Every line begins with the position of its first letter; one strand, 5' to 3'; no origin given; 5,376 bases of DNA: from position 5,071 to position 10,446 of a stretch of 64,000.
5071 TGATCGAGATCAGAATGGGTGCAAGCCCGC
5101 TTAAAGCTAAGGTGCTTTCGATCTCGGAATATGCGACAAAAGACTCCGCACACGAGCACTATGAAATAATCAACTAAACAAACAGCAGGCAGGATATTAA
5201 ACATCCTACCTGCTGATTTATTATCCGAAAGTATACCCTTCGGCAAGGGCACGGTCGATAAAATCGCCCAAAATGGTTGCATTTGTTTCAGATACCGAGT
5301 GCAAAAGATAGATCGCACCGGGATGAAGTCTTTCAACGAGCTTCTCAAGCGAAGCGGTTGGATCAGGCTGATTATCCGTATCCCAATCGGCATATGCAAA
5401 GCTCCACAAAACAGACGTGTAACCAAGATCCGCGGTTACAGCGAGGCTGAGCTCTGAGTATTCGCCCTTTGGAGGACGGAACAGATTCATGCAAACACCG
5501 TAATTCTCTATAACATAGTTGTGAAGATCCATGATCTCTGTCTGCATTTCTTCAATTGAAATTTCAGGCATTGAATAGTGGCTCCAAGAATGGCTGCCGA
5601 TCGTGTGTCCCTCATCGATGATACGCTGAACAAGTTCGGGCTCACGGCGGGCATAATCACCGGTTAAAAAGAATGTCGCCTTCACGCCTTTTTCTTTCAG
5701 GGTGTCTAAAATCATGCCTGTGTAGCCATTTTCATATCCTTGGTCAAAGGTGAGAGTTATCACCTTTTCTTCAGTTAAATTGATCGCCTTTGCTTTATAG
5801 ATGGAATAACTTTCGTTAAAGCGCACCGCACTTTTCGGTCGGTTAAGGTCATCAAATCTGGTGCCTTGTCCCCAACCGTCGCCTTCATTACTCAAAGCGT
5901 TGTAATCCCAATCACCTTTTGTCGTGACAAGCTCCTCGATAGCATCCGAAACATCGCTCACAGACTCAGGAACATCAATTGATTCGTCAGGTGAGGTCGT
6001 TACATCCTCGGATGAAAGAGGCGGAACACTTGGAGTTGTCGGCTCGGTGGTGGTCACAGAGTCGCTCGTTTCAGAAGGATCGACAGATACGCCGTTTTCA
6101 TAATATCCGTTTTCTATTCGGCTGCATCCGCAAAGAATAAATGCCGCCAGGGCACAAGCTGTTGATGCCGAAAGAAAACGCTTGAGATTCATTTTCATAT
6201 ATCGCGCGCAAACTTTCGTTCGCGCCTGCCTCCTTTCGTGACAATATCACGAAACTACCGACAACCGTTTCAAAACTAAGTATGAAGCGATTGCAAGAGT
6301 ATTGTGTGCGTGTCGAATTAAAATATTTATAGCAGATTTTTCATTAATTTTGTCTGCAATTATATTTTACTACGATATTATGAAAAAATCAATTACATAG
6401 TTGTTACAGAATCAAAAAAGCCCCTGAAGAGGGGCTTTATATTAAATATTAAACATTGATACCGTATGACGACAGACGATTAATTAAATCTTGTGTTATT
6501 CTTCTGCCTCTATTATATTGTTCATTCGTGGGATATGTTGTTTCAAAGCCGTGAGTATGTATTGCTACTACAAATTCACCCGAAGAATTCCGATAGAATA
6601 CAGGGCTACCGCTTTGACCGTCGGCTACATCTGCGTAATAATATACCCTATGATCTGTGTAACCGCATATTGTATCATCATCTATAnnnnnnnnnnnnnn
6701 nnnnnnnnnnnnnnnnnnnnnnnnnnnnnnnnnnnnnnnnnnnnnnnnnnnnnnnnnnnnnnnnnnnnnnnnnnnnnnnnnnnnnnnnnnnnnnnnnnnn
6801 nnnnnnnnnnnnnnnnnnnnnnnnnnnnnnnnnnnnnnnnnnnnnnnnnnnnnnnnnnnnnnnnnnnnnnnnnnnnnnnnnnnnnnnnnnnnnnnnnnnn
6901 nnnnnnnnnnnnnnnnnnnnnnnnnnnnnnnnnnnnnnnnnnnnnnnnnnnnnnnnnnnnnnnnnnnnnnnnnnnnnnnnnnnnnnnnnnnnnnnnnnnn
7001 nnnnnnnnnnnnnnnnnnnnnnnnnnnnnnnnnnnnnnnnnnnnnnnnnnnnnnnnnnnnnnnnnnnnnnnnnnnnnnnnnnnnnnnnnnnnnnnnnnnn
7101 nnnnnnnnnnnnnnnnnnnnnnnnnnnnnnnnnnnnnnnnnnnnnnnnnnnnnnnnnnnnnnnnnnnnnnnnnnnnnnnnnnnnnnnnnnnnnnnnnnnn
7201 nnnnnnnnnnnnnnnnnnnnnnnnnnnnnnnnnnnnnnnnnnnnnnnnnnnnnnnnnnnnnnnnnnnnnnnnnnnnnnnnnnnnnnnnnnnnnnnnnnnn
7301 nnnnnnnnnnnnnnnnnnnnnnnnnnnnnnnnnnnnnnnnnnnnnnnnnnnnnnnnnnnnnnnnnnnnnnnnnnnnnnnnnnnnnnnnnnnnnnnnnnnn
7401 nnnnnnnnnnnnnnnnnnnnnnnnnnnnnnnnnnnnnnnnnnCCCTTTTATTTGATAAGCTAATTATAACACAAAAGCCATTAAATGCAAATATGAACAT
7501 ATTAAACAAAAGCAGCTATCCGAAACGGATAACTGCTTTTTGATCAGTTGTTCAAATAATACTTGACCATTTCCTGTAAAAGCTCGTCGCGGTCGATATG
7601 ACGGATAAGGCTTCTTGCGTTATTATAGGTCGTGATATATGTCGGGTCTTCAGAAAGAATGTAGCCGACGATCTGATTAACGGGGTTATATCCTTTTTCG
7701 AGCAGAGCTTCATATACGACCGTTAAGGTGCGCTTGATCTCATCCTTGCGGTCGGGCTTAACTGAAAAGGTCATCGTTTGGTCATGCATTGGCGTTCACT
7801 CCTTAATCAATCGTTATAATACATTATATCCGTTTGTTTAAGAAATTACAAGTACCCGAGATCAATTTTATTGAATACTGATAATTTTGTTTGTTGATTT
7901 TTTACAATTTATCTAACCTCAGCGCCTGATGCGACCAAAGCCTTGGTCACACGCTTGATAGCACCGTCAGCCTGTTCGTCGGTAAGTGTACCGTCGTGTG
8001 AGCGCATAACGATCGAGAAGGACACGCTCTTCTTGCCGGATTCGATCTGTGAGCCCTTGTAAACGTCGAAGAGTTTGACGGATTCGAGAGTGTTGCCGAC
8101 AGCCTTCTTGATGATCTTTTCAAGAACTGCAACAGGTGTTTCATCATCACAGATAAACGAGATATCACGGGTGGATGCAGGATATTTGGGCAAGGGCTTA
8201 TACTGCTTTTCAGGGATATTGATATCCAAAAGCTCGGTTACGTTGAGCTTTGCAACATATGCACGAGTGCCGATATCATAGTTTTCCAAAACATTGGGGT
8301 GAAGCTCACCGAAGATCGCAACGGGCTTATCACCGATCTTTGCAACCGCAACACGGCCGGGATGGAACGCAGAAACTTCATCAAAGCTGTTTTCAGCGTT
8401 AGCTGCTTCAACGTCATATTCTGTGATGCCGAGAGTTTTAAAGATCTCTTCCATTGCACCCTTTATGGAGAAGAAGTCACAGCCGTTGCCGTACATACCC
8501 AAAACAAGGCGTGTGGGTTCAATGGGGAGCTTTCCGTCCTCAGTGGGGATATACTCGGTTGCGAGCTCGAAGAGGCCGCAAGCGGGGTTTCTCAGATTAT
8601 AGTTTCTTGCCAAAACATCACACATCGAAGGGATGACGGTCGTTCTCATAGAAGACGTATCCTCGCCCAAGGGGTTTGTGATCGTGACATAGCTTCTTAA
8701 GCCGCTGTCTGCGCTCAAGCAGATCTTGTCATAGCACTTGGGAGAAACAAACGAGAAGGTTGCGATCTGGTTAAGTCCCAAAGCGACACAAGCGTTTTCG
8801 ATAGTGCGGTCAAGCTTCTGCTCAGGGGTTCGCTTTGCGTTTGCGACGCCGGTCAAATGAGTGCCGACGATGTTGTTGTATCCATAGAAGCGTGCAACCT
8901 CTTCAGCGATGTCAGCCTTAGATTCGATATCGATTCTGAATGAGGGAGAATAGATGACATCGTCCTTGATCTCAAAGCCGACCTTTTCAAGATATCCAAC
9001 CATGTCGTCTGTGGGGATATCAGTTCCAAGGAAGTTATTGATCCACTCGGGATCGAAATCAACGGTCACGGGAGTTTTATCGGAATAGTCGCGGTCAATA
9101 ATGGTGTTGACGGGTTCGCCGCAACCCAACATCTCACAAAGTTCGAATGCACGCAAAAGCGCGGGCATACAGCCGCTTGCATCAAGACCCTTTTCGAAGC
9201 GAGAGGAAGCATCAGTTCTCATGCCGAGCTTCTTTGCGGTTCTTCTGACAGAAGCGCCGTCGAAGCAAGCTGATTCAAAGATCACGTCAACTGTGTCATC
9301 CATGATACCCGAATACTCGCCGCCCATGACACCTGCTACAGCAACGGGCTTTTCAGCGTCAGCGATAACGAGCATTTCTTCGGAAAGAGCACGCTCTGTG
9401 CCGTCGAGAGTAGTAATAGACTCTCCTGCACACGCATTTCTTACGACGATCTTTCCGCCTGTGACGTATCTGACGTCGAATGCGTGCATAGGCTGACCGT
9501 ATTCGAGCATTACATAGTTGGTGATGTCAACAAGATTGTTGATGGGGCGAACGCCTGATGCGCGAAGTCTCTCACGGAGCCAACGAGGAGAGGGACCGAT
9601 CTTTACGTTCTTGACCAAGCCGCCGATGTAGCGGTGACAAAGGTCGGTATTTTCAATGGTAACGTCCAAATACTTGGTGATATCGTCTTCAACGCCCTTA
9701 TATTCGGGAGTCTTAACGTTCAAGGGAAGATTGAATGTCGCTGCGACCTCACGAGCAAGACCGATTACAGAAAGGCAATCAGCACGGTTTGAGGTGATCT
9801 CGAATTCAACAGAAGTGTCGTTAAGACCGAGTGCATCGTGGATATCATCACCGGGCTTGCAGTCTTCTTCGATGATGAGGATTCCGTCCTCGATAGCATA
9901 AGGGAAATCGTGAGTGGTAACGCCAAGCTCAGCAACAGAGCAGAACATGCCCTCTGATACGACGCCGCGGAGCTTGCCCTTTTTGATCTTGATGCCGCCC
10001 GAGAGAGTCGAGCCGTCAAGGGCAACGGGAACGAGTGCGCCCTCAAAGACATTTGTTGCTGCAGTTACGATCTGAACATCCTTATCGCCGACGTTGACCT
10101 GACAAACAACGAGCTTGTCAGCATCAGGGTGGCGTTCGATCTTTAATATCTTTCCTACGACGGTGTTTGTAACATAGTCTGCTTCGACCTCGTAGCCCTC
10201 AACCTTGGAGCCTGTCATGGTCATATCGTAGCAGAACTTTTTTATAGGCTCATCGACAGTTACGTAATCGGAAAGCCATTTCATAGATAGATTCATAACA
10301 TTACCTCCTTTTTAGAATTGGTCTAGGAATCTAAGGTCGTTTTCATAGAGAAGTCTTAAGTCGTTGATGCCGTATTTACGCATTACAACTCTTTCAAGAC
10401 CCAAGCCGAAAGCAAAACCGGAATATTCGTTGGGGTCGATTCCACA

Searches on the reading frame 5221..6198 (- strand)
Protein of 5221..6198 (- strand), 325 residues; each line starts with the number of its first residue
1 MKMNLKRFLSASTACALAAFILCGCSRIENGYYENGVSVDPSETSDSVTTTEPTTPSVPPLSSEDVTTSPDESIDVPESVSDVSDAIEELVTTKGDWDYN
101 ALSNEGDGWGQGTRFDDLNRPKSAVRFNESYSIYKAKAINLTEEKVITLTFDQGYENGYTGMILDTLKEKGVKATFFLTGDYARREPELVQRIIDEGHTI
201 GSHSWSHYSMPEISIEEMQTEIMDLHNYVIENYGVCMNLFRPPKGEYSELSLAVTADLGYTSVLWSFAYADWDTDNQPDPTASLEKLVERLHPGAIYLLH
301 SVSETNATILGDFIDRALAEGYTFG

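Call 46: search_protein_families(library=pfam, proteins=[window:5221-6198:-], max_evalue=0.0001)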
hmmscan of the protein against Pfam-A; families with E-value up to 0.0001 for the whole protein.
window:5221-6198:- (325 aa): 1 family
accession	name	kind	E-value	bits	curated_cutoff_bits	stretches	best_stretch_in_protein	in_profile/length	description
PF01522.26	Polysacc_deac_1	-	6.4e-35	120.3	23.1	1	142-262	4-123/124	Polysaccharide deacetylase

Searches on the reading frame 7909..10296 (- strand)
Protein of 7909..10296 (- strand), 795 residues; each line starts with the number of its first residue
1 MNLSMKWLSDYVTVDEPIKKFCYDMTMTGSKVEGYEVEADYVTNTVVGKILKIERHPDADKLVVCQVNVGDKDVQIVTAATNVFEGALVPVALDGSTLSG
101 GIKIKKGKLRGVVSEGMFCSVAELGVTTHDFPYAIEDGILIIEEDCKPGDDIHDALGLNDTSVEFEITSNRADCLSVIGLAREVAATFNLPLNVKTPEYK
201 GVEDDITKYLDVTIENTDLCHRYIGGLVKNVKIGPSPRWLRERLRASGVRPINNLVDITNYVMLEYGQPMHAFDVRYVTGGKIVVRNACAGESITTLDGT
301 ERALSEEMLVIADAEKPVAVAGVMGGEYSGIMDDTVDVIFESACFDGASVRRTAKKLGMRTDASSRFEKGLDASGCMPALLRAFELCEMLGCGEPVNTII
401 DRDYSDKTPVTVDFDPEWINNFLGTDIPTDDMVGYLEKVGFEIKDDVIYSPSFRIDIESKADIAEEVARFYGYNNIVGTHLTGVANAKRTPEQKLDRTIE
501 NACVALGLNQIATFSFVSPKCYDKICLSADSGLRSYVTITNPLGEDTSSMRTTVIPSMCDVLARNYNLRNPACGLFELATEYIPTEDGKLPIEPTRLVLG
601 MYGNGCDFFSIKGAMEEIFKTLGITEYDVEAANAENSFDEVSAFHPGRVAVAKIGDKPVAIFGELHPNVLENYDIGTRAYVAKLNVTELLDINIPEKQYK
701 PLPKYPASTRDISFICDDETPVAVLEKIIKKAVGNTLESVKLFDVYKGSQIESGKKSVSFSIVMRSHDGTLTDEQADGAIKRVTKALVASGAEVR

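Call 46: search_protein_families(library=pfam, proteins=[window:7909-10296:-], max_evalue=0.0001)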
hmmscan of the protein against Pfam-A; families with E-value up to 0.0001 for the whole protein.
window:7909-10296:- (795 aa): 5 families
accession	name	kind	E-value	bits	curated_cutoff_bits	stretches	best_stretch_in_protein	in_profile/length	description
PF03483.22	B3_4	-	3.3e-67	225.9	29.3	1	220-388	2-170/174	B3/4 domain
PF17759.6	tRNA_synthFbeta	-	5.9e-53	180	22.4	1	486-685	12-213/214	Phenylalanyl tRNA synthetase beta chain CLM domain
PF03147.19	FDX-ACB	-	1.2e-27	96.6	31.1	1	703-795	1-94/94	Ferredoxin-fold anticodon binding domain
PF01588.26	tRNA_bind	-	1.5e-19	70.3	27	1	46-149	2-94/96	Putative tRNA binding domain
PF03484.21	B5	-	1.5e-18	67.2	28.6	1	412-473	1-67/67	tRNA synthetase B5 domain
